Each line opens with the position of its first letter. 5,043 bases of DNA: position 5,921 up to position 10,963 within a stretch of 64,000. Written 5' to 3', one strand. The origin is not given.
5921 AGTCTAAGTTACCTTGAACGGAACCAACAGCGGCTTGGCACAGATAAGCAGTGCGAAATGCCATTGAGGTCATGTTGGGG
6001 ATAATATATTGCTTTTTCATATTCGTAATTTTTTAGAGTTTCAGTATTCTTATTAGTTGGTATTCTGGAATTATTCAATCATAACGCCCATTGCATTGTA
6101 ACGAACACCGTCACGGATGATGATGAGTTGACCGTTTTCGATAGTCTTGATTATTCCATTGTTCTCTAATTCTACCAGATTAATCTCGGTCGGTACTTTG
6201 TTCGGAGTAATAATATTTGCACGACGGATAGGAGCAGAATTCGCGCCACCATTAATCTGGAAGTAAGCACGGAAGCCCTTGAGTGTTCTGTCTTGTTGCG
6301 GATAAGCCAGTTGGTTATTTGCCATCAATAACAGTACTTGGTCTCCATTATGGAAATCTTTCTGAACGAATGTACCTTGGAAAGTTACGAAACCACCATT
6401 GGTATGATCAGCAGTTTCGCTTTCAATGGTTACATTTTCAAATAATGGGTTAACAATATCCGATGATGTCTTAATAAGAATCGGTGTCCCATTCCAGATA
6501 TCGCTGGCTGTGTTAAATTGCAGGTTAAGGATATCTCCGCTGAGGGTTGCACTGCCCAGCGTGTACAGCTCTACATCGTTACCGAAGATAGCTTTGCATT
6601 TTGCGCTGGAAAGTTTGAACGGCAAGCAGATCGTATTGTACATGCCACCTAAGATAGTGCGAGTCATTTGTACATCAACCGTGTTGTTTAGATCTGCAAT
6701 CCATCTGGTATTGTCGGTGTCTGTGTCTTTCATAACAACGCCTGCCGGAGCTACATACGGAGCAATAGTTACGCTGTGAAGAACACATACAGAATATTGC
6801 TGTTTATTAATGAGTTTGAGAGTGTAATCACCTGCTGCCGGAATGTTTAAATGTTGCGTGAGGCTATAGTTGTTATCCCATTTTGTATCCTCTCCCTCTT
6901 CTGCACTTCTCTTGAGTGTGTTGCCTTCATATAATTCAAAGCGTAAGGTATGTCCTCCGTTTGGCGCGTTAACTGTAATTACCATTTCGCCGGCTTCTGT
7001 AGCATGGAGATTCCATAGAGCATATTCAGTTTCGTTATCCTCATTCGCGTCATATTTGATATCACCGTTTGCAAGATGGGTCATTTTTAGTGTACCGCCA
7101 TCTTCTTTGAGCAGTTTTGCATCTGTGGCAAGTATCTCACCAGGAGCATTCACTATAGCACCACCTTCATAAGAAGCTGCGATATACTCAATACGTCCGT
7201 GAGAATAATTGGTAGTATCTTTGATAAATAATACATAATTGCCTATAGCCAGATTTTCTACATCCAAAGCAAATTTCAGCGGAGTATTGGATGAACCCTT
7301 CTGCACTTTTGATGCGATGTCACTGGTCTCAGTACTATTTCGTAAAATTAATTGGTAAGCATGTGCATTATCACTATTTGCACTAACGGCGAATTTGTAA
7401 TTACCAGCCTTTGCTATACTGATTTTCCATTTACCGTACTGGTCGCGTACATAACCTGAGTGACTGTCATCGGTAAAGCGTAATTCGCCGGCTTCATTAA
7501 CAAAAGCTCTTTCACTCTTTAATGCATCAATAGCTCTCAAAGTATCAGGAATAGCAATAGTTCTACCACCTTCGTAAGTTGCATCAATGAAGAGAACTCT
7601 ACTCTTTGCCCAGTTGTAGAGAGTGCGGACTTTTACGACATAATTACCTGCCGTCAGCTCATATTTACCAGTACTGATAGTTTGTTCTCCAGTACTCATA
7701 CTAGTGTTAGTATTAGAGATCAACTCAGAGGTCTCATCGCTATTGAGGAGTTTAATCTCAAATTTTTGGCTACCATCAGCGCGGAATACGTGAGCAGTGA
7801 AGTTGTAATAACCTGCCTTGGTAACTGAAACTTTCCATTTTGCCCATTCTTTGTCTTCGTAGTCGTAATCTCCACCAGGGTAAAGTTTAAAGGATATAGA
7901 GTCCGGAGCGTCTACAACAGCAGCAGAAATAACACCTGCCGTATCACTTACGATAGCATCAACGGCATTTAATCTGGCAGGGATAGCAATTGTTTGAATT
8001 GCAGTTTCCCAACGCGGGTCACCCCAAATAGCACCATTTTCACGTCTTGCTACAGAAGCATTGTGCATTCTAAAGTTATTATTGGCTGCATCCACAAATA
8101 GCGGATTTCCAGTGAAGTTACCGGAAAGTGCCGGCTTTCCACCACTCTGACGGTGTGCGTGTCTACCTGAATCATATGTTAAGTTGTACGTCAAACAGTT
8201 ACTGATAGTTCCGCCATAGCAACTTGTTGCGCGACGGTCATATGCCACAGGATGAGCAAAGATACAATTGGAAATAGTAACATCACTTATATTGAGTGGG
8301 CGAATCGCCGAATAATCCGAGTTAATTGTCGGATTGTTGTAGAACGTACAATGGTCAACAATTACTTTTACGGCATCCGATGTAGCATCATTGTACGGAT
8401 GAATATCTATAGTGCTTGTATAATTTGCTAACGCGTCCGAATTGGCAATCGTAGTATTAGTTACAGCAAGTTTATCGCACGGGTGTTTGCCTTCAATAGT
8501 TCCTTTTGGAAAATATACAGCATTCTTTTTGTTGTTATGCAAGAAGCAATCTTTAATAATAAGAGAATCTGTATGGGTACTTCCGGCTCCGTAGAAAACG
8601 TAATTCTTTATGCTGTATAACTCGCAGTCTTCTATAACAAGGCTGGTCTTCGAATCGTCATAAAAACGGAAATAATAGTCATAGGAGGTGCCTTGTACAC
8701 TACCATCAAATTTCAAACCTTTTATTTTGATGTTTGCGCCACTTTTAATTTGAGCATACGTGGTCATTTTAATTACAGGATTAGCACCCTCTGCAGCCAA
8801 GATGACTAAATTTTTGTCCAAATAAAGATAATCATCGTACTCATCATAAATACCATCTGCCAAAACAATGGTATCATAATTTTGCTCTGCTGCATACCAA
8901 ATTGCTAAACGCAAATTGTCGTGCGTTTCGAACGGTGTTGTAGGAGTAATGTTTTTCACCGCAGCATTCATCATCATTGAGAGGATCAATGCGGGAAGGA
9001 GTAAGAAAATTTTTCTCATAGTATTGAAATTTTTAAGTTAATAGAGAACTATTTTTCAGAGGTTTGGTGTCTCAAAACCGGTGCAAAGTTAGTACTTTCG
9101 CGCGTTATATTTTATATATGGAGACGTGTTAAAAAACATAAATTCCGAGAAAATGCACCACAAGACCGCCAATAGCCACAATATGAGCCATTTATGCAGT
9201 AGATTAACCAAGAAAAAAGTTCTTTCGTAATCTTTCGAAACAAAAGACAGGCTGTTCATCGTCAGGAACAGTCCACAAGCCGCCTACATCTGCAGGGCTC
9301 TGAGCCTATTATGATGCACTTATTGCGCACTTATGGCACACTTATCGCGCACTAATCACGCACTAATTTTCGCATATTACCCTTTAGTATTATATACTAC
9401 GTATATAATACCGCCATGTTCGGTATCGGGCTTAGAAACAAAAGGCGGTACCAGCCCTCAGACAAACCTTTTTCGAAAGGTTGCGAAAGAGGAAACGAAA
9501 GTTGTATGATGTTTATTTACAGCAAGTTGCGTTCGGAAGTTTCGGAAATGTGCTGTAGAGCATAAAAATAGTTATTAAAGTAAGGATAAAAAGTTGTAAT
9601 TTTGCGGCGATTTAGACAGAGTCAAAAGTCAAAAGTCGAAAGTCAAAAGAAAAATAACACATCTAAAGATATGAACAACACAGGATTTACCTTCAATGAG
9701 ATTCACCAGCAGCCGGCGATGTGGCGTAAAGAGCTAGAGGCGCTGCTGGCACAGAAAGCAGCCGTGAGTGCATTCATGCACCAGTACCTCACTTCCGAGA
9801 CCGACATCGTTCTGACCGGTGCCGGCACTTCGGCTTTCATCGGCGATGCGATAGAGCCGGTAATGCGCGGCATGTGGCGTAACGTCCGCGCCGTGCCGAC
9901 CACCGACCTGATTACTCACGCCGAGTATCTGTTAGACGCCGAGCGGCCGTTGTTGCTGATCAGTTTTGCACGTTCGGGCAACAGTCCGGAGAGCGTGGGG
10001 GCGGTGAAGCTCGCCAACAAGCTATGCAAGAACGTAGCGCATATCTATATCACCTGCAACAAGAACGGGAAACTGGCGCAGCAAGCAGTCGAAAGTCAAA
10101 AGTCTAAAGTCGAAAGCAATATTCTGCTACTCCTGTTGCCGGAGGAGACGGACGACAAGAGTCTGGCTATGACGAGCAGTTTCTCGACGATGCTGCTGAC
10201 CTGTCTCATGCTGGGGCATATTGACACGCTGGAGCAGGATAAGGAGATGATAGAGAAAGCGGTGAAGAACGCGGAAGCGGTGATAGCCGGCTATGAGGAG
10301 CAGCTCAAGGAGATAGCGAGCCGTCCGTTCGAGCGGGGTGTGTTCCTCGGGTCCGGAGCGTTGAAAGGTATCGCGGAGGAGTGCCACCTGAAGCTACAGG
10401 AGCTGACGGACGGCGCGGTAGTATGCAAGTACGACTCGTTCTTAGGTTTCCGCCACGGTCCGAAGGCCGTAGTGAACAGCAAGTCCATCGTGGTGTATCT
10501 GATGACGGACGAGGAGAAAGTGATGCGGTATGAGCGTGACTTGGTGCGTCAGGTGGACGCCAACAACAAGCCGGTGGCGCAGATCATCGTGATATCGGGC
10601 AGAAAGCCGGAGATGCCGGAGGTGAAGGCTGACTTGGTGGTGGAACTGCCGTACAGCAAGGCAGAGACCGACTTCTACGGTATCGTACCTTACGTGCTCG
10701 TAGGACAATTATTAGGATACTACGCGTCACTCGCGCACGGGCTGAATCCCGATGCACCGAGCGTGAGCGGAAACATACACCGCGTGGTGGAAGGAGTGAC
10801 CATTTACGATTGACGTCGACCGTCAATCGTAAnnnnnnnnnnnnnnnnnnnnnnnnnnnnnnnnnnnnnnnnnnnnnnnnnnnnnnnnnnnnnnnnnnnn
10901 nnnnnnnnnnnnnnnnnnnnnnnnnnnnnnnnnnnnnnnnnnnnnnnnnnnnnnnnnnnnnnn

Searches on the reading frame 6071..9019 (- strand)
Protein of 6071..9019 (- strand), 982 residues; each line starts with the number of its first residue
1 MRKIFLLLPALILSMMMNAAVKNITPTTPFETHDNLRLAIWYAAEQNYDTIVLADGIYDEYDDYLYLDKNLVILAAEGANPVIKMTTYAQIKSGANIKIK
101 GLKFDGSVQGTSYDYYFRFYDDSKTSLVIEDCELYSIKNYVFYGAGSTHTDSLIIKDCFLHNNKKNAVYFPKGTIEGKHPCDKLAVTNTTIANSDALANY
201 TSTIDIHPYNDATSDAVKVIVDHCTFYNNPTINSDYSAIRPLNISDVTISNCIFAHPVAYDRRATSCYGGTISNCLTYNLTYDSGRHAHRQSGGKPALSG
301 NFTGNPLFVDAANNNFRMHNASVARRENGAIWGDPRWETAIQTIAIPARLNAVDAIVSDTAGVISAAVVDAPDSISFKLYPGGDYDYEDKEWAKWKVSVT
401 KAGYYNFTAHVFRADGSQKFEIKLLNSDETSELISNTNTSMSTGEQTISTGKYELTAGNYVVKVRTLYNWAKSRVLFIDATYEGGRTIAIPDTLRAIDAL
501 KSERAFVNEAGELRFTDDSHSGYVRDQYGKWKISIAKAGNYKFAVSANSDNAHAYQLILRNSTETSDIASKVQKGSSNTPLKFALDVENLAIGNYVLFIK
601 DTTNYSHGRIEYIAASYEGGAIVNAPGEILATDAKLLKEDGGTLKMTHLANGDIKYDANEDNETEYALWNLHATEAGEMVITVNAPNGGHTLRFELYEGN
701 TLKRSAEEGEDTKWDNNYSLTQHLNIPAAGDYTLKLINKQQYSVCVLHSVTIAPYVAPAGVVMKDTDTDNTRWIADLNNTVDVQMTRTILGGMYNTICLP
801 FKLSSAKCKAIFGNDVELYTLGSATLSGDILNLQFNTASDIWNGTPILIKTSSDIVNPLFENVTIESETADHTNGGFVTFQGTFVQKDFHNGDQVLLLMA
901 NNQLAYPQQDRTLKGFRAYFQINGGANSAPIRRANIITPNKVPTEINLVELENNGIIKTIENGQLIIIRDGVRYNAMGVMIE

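Call 7: search_protein_families(library=pfam, proteins=[window:6071-9019:-], max_evalue=0.001)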
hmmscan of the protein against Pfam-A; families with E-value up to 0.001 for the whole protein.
window:6071-9019:- (982 aa): 2 families
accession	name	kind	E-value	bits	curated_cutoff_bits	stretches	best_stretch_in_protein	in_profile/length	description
PF17161.10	DUF5123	-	1.7e-12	48.9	35.1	1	219-337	1-113/113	Domain of unknown function (DUF5123)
PF16318.11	DUF4957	-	7.5e-10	39.2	30.8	1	69-193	14-141/142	Domain of unknown function (DUF4957)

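Call 19: search_protein_families(library=pfam, proteins=[window:6071-9019:-], max_evalue=0.1)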
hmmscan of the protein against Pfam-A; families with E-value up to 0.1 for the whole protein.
window:6071-9019:- (982 aa): 8 families
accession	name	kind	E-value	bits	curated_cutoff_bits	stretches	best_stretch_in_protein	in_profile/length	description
PF17161.10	DUF5123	-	1.7e-12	48.9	35.1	1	219-337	1-113/113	Domain of unknown function (DUF5123)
PF16318.11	DUF4957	-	7.5e-10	39.2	30.8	1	69-193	14-141/142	Domain of unknown function (DUF4957)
PF25275.1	Golvesin_C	-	0.0029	18.1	31.6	0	390-465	40-114/132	Golvesin C-terminal domain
PF13229.12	Beta_helix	-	0.0085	16.2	25.9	0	91-191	51-134/158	Right handed beta helix region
PF01483.27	P_proprotein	-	0.0095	16.5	21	0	670-749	9-81/86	Proprotein convertase P-domain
PF03422.21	CBM_6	-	0.013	16.2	28.9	0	389-459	30-101/125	Carbohydrate binding module (family 6)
PF23560.1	GBD_Hemicentin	-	0.024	14.9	27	0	526-549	76-99/100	Hemicentin galactose-binding domain-like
PF22058.2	X25_BaPul_like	-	0.057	14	27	0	437-473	23-59/87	Pullulanase X25 domain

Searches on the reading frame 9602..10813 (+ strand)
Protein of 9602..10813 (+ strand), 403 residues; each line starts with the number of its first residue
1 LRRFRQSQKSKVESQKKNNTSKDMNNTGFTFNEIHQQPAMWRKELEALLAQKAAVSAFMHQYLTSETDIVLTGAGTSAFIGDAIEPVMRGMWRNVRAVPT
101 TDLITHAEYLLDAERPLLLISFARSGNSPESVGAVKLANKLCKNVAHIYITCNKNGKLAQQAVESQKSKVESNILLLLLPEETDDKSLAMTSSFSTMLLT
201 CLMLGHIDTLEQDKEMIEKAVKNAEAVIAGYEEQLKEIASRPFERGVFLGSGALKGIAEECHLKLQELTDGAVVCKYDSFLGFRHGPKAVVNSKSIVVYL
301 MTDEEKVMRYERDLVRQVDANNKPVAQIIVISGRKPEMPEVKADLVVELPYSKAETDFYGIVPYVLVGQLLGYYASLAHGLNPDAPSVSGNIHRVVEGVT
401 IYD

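Call 7: search_protein_families(library=pfam, proteins=[window:9602-10813:+], max_evalue=0.001)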
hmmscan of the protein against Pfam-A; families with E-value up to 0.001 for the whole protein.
window:9602-10813:+ (403 aa): 1 family
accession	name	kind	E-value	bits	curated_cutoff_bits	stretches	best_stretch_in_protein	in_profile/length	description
PF01380.27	SIS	-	8.5e-18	64.9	25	2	63-205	2-129/131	SIS domain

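Call 22: search_protein_families(library=ncbifam, proteins=[window:9602-10813:+], max_evalue=0.001)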
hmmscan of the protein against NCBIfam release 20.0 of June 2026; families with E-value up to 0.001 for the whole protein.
window:9602-10813:+ (403 aa): 8 families
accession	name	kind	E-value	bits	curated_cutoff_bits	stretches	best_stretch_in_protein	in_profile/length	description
TIGR02815.1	agaS_fam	subfamily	5.8e-112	374.3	529.2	1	29-402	4-370/372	putative sugar isomerase, AgaS family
NF041128.1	glucosaP_deam_GlmD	equivalog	1.2e-23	83.9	580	1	49-388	15-316/323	glucosamine-6-phosphate deaminase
TIGR01135.1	glmS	equivalog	1.9e-17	63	418.05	1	8-386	231-597/607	glutamine--fructose-6-phosphate transaminase (isomerizing)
NF001484.0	PRK00331.1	subfamily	2.4e-17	62.6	381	1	9-386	233-591/601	isomerizing glutamine--fructose-6-phosphate transaminase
NF003915.0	PRK05441.1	subfamily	3.6e-05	22.9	168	0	118-162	134-176/300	N-acetylmuramic acid 6-phosphate etherase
NF046059.1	NagB_SO3506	equivalog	0.0001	21.7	430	1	155-329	112-283/330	glucosamine-6-phosphate deaminase NagB-II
NF009222.0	PRK12570.1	subfamily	0.00043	19.2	255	0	119-162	142-183/307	N-acetylmuramic acid 6-phosphate etherase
TIGR02128.1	G6PI_arch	equivalog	0.00083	18.4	213.9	0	59-165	14-112/308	bifunctional phosphoglucose/phosphomannose isomerase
